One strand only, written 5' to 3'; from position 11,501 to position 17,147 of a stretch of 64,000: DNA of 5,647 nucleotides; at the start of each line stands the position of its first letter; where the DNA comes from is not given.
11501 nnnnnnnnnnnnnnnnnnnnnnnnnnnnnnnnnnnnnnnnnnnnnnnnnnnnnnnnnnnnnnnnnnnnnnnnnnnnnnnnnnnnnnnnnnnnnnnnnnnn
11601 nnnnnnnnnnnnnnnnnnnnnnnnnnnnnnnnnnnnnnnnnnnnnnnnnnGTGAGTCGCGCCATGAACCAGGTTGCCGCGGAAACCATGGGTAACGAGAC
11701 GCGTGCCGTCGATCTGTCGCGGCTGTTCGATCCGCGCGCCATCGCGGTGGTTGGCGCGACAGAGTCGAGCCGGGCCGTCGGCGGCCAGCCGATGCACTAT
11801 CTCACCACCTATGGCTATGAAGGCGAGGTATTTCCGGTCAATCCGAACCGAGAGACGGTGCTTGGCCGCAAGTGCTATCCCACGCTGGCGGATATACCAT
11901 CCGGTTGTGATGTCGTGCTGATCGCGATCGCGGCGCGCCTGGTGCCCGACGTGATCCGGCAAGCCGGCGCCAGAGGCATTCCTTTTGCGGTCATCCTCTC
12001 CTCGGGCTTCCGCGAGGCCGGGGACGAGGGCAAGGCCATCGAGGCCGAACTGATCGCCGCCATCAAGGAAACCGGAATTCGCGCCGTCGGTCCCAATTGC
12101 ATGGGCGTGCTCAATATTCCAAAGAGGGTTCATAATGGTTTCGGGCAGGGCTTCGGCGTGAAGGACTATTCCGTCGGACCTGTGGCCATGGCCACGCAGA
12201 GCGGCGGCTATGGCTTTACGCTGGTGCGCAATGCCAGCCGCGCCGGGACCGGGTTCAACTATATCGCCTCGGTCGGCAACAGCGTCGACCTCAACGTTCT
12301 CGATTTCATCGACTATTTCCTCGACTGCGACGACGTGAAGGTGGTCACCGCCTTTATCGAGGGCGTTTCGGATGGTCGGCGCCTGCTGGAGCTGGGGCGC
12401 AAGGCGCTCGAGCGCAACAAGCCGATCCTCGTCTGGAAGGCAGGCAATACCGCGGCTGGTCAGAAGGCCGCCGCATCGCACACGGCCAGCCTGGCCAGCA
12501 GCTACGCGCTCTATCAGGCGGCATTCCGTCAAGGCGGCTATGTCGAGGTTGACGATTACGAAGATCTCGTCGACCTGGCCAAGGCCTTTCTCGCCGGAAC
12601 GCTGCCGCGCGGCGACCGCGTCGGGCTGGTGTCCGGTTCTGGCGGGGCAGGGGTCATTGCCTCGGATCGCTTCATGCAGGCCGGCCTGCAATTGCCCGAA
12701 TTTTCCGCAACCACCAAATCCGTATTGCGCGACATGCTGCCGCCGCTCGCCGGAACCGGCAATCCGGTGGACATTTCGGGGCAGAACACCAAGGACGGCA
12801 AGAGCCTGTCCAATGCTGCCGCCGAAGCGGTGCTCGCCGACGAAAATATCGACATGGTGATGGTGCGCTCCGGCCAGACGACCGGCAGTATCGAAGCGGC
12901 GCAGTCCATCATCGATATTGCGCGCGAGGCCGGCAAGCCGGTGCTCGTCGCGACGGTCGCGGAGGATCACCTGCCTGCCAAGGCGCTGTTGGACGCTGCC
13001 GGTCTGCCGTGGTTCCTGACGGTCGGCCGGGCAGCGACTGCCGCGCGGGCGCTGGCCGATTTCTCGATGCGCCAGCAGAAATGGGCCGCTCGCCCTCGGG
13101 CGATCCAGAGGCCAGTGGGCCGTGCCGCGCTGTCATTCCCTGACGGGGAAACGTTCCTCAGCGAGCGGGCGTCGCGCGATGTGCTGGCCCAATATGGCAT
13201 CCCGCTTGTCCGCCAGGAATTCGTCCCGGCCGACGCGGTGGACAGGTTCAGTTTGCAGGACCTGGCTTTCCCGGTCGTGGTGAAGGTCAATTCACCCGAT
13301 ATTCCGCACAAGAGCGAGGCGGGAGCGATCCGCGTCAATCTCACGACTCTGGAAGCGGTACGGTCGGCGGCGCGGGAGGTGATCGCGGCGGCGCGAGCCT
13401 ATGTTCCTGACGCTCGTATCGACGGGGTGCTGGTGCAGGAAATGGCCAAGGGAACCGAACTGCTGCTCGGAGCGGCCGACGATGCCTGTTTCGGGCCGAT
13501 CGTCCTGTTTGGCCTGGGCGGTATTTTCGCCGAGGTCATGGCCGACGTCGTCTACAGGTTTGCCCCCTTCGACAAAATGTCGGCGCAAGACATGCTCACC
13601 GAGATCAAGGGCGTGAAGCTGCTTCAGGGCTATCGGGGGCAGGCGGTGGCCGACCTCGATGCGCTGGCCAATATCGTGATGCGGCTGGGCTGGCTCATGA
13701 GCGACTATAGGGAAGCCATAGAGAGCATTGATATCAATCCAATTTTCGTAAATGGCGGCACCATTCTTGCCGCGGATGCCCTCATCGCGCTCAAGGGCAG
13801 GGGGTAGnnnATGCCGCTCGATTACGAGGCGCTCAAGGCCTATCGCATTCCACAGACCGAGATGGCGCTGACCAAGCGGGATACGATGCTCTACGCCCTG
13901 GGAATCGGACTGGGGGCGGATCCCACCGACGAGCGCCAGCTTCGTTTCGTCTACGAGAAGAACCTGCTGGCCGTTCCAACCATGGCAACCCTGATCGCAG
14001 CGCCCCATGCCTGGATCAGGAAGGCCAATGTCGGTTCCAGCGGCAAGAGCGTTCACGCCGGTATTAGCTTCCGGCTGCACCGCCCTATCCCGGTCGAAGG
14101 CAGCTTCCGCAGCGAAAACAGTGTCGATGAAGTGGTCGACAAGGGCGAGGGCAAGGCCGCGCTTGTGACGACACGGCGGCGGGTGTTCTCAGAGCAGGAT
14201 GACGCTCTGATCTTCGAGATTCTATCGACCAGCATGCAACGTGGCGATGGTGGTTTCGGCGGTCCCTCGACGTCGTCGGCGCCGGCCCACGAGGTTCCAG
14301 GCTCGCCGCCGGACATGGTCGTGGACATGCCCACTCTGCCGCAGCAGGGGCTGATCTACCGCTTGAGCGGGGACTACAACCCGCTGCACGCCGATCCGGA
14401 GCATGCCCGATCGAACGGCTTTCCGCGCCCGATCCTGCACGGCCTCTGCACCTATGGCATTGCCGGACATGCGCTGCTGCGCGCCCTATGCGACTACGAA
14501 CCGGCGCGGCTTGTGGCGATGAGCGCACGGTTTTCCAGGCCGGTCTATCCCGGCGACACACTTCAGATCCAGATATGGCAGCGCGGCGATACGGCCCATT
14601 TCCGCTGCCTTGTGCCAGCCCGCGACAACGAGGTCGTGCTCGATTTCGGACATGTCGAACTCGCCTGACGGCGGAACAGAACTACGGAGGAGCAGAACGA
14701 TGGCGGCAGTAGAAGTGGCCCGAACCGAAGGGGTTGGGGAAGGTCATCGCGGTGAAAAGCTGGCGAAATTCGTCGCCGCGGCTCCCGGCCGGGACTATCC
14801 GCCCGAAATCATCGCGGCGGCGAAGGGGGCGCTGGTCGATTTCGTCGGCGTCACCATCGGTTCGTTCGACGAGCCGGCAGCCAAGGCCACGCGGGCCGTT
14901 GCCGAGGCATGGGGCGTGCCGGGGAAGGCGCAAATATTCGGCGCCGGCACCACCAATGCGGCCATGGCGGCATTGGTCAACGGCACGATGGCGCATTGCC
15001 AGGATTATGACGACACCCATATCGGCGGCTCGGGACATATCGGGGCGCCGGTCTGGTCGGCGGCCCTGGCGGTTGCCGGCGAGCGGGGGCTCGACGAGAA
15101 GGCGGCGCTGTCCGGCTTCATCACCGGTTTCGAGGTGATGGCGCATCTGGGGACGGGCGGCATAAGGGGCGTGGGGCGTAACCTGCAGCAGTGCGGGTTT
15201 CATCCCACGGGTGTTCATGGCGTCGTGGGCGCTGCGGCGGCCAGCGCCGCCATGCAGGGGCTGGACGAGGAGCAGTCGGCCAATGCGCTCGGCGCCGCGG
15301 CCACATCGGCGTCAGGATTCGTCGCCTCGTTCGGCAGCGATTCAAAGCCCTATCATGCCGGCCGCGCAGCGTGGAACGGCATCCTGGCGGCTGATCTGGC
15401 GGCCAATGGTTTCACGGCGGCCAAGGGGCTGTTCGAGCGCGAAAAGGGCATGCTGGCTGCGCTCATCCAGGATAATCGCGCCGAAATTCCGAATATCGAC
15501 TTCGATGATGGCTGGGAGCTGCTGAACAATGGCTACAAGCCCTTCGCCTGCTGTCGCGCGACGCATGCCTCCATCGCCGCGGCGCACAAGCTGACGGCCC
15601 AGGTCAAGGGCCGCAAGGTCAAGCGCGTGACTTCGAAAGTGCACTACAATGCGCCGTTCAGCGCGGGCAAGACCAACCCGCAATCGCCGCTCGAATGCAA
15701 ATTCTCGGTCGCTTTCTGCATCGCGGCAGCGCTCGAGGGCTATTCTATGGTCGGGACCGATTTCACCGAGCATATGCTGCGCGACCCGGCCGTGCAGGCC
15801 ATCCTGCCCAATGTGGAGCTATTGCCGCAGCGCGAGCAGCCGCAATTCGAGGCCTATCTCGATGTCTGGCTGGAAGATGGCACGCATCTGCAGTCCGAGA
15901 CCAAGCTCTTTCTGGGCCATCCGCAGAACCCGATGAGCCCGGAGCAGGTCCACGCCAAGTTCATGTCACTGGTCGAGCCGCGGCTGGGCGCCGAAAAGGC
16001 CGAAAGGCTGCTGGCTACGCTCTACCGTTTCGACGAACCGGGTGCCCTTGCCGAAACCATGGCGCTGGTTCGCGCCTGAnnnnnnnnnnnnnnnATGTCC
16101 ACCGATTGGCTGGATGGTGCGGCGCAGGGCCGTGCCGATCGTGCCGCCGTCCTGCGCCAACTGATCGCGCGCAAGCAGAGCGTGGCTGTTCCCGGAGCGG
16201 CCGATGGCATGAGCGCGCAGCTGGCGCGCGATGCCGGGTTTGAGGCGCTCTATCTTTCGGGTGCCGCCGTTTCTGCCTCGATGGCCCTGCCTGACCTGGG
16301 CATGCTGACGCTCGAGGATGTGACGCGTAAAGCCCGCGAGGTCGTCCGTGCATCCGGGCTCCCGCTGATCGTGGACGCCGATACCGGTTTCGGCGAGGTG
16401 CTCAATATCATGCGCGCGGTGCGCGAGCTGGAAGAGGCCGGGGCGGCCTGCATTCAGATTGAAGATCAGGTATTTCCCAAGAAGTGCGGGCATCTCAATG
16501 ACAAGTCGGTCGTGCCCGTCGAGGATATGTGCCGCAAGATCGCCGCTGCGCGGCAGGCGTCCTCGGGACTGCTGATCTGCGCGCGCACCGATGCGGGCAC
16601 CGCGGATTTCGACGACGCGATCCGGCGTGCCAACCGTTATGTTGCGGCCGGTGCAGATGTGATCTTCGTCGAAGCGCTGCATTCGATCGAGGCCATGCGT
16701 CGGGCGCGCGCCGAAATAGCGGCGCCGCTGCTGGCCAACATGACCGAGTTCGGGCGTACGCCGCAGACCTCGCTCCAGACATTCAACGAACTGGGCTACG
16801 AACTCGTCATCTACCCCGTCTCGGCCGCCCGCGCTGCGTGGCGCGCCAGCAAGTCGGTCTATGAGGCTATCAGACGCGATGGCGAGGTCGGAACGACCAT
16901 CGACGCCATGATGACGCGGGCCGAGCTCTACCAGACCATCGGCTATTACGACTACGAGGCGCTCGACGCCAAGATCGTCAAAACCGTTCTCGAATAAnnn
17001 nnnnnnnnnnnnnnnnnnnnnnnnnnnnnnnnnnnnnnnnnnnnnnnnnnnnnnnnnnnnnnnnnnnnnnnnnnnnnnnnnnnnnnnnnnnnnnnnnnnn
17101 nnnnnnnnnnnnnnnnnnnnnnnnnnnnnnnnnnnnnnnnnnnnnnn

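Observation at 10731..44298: Uncharacterised CoA-dependent polycarboxylate/branched-acid catabolic island with four MmgE/PrpD paralogues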

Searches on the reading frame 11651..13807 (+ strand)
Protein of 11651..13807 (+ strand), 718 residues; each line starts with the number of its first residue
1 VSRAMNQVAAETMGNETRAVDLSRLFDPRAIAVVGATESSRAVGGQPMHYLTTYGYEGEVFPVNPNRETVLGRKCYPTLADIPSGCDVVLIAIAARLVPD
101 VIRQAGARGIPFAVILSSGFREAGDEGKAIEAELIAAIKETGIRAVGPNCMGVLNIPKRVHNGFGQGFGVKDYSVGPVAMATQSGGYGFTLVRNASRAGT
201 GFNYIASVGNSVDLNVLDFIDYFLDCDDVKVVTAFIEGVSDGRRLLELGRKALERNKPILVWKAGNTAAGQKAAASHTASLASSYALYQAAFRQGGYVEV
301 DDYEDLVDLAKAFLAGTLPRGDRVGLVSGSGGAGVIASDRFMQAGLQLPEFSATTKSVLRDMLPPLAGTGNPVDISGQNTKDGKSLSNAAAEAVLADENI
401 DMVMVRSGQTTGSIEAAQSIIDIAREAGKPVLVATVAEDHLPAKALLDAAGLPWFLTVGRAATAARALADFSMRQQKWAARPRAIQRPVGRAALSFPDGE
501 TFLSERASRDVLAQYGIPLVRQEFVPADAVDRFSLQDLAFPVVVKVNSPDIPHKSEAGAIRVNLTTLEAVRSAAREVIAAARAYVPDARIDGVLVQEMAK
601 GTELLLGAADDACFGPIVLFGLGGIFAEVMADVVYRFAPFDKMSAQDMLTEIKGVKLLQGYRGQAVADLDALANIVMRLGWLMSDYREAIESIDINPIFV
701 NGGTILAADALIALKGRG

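Call 4: search_protein_families(library=pfam, proteins=[window:11651-13807:+], max_evalue=0.00001)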
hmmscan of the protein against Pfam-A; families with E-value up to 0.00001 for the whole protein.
window:11651-13807:+ (718 aa): 5 families
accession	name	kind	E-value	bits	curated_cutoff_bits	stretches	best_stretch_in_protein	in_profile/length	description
PF13549.11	ATP-grasp_5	-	1.6e-65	221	27.6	1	499-714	6-221/221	ATP-grasp domain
PF13607.11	Succ_CoA_lig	-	5.9e-44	149.6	27.4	1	176-313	2-138/138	Succinyl-CoA ligase like flavodoxin domain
PF13380.12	CoA_binding_2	-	7.8e-25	88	22.8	1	29-154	1-114/116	CoA binding domain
PF02629.25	CoA_binding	-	3e-09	38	22.3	1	29-119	4-97/97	CoA binding domain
PF19045.5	Ligase_CoA_2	-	5.9e-08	33.3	23.7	1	326-380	3-57/162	Ligase-CoA domain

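Call 22: search_protein_families(library=ncbifam, proteins=[window:11651-13807:+], max_evalue=1e-10)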
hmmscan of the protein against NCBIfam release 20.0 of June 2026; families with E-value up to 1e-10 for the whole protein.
window:11651-13807:+ (718 aa): 4 families
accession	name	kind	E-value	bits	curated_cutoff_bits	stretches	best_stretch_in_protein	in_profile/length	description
NF045494.1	AcCoALig_Archglob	equivalog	1.5e-139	466.4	1200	2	16-471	212-662/665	acetate--CoA ligase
NF045493.1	HydDutCoALig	equivalog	1.3e-132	443.7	1300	1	23-700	4-682/698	4-hydroxybutyrate--CoA ligase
NF045492.1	HydPropCoALig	equivalog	4.2e-125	418.7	1300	2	19-472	245-697/700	3-hydroxypropionate--CoA ligase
TIGR02717.1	AcCoA-syn-alpha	equivalog_domain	4.2e-118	394.8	567.15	1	22-470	1-445/447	acetate--CoA ligase alpha subunit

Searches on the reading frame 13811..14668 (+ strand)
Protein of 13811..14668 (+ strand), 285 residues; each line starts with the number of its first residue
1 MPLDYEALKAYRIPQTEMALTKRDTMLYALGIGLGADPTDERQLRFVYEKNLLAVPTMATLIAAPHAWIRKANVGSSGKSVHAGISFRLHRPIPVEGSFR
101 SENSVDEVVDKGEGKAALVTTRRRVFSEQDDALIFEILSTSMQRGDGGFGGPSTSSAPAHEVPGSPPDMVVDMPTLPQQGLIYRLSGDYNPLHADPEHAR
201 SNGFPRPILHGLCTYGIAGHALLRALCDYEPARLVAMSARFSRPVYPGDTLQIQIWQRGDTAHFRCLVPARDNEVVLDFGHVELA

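Call 4: search_protein_families(library=pfam, proteins=[window:13811-14668:+], max_evalue=0.00001)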
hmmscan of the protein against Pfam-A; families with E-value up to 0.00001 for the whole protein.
window:13811-14668:+ (285 aa): 3 families
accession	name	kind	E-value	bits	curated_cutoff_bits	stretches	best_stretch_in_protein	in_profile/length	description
PF01575.25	MaoC_dehydratas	-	1.4e-28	99.4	27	1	162-266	5-110/123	MaoC like domain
PF22622.2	MFE-2_hydrat-2_N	-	7.6e-15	55.3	27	1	20-145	3-130/130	MFE-2 hydratase 2 N-terminal domain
PF13452.11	FAS1_DH_region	-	2.4e-08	34.6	22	0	50-131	45-127/132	FAS1-like, dehydratase domain region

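Call 38: search_protein_families(library=ncbifam, proteins=[window:13811-14668:+], max_evalue=1e-20)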
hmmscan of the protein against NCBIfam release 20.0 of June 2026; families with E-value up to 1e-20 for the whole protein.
window:13811-14668:+ (285 aa): 0 families

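Call 48: search_solved_structures(query=window:13811-14668:+, max_evalue=0.001)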
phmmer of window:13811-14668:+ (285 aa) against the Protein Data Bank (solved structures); distinct sequences matched with E-value up to 0.001: 22.
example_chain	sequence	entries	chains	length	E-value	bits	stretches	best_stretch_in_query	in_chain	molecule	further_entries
3khp_A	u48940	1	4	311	9.8e-56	192.2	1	19-283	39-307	MaoC family protein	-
1s9c_A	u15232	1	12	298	4.1e-48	167.2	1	11-285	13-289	Peroxisomal multifunctional enzyme type 2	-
7mku_A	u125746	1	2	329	1.8e-45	158.6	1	6-277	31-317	Enoyl-CoA hydratase 2, peroxisomal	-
3oml_A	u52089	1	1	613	9.2e-39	136.5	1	22-276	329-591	Peroxisomal Multifunctional Enzyme Type 2, CG3415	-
2cdh_S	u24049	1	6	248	1.8e-37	132.3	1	159-285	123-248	DEHYDRATASE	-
3kh8_A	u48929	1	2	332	4.3e-36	127.8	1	22-280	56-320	MaoC-like dehydratase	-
1pn2_A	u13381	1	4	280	9.1e-24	87.3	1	22-268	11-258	Peroxisomal hydratase-dehydrogenase-epimerase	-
1pn4_A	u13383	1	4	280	1.2e-22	83.7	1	22-268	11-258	Peroxisomal hydratase-dehydrogenase-epimerase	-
9pqx_A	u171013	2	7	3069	3.7e-07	32.8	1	183-257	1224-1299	3-oxoacyl-ACP synthase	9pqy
9pqy_B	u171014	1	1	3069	3.7e-07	32.8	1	183-257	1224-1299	Fatty acid synthase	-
6gjc_A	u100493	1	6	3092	3.7e-07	32.8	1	183-257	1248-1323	Fatty acid synthase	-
1iq6_A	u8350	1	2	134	7.3e-07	31.9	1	184-255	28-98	(R)-SPECIFIC ENOYL-COA HYDRATASE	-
4v8v_A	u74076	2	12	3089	9.1e-06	28.3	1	185-259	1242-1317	TYPE-I FATTY ACID SYNTHASE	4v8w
5cpg_A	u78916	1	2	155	1.1e-05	28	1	181-255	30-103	(R)-specific enoyl-CoA hydratase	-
4v8l_D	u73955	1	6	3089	1.6e-05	27.5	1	185-259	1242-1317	FATTY ACID SYNTHASE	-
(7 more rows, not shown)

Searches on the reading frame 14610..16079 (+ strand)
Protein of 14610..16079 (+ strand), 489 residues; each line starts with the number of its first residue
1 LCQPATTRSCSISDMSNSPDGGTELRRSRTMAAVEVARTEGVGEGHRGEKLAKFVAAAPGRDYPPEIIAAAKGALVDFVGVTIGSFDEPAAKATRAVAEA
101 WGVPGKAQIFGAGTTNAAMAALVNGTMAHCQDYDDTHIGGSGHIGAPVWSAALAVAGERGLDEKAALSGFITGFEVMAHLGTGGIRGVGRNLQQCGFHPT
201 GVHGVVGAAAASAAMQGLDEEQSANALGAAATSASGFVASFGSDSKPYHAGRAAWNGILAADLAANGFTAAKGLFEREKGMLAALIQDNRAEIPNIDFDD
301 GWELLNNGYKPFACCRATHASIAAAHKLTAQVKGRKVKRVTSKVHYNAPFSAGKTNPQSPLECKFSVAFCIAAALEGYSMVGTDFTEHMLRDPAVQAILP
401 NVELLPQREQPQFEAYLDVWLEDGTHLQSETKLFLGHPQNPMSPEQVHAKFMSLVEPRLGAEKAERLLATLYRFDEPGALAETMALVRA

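Call 4: search_protein_families(library=pfam, proteins=[window:14610-16079:+], max_evalue=0.00001)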
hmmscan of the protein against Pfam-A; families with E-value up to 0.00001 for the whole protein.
window:14610-16079:+ (489 aa): 2 families
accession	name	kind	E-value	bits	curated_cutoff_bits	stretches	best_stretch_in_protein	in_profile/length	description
PF03972.19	MmgE_PrpD_N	-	2.2e-53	181.4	32.1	1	49-292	1-242/244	MmgE/PrpD N-terminal domain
PF19305.4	MmgE_PrpD_C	-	7.7e-26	91.4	32.1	1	312-468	1-165/173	MmgE/PrpD C-terminal domain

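Call 22: search_protein_families(library=ncbifam, proteins=[window:14610-16079:+], max_evalue=1e-10)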
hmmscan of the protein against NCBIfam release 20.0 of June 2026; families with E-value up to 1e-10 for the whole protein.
window:14610-16079:+ (489 aa): 0 families

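Call 51: search_solved_structures(query=window:14610-16079:+, max_evalue=0.001)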
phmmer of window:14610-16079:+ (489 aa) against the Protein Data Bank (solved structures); distinct sequences matched with E-value up to 0.001: 10.
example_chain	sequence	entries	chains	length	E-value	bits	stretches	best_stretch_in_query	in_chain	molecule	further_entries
2hp0_A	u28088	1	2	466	3.4e-38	135.2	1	50-451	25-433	IDS-epimerase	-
2hp3_A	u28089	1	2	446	3.9e-38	135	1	51-451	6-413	IDS-epimerase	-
7bra_A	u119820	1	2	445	4.4e-38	134.8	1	63-475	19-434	Bacillus subtilis IRG1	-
7e9d_A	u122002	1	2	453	1e-36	130.3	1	63-475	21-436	IRG1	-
12vq_A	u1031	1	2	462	3.1e-23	85.8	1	118-471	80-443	Cis-aconitate decarboxylase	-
12vw_A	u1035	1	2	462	3.4e-23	85.7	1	118-471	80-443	Cis-aconitate decarboxylase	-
7br9_A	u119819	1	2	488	4.2e-23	85.4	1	71-475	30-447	Cis-aconitate decarboxylase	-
12vt_A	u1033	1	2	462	4.4e-23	85.3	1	118-471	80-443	Cis-aconitate decarboxylase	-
12ux_A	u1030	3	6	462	4.6e-23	85.3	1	118-471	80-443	Cis-aconitate decarboxylase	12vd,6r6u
6r6t_A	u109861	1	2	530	5.4e-23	85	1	71-475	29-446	Cis-aconitate decarboxylase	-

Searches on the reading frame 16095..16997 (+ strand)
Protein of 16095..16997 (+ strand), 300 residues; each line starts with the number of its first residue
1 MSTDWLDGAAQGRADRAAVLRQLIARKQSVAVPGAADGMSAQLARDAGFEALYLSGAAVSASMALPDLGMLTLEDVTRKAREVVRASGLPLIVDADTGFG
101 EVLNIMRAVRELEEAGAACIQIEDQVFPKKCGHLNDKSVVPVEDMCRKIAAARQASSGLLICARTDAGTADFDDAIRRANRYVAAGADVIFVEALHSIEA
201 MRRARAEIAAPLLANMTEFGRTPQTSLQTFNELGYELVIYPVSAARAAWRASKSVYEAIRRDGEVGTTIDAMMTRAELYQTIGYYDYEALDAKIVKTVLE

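Call 4: search_protein_families(library=pfam, proteins=[window:16095-16997:+], max_evalue=0.00001)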
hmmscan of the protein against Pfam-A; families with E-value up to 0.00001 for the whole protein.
window:16095-16997:+ (300 aa): 3 families
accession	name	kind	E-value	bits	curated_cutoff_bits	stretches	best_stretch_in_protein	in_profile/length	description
PF13714.12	PEP_mutase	-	1.6e-47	162.5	31.5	1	20-259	1-239/240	Phosphoenolpyruvate phosphomutase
PF00463.27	ICL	-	5.4e-15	55.3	26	1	90-213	151-280/526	Isocitrate lyase family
PF02548.21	Pantoate_transf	-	4.2e-06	26.8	28.7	0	112-228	31-146/259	Ketopantoate hydroxymethyltransferase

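Call 22: search_protein_families(library=ncbifam, proteins=[window:16095-16997:+], max_evalue=1e-10)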
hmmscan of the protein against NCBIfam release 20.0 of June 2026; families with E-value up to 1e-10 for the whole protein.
window:16095-16997:+ (300 aa): 8 families
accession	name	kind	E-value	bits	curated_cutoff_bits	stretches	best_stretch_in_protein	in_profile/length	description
TIGR02317.1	prpB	equivalog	1e-110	369.4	354.4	1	18-296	3-284/285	methylisocitrate lyase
NF008455.0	PRK11320.1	equivalog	2.8e-85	286.1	353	1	18-291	9-287/295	methylisocitrate lyase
TIGR02319.1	CPEP_Pphonmut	equivalog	1.2e-63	215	420.05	1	16-296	4-291/294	carboxyvinyl-carboxyphosphonate phosphorylmutase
TIGR02320.1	PEP_mutase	equivalog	1.8e-38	132.2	319.55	1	20-274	1-272/284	phosphoenolpyruvate mutase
TIGR02321.1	Pphn_pyruv_hyd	equivalog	3.7e-30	105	374.4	1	27-294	14-288/290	phosphonopyruvate hydrolase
NF011645.0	PRK15063.1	equivalog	3.8e-20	72.1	562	1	17-172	53-236/430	isocitrate lyase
TIGR01346.1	isocit_lyase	equivalog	2.3e-18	65.9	275.9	1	89-172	151-239/527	isocitrate lyase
NF005074.0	PRK06498.1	equivalog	2.9e-14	52.5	446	1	88-180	178-276/531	isocitrate lyase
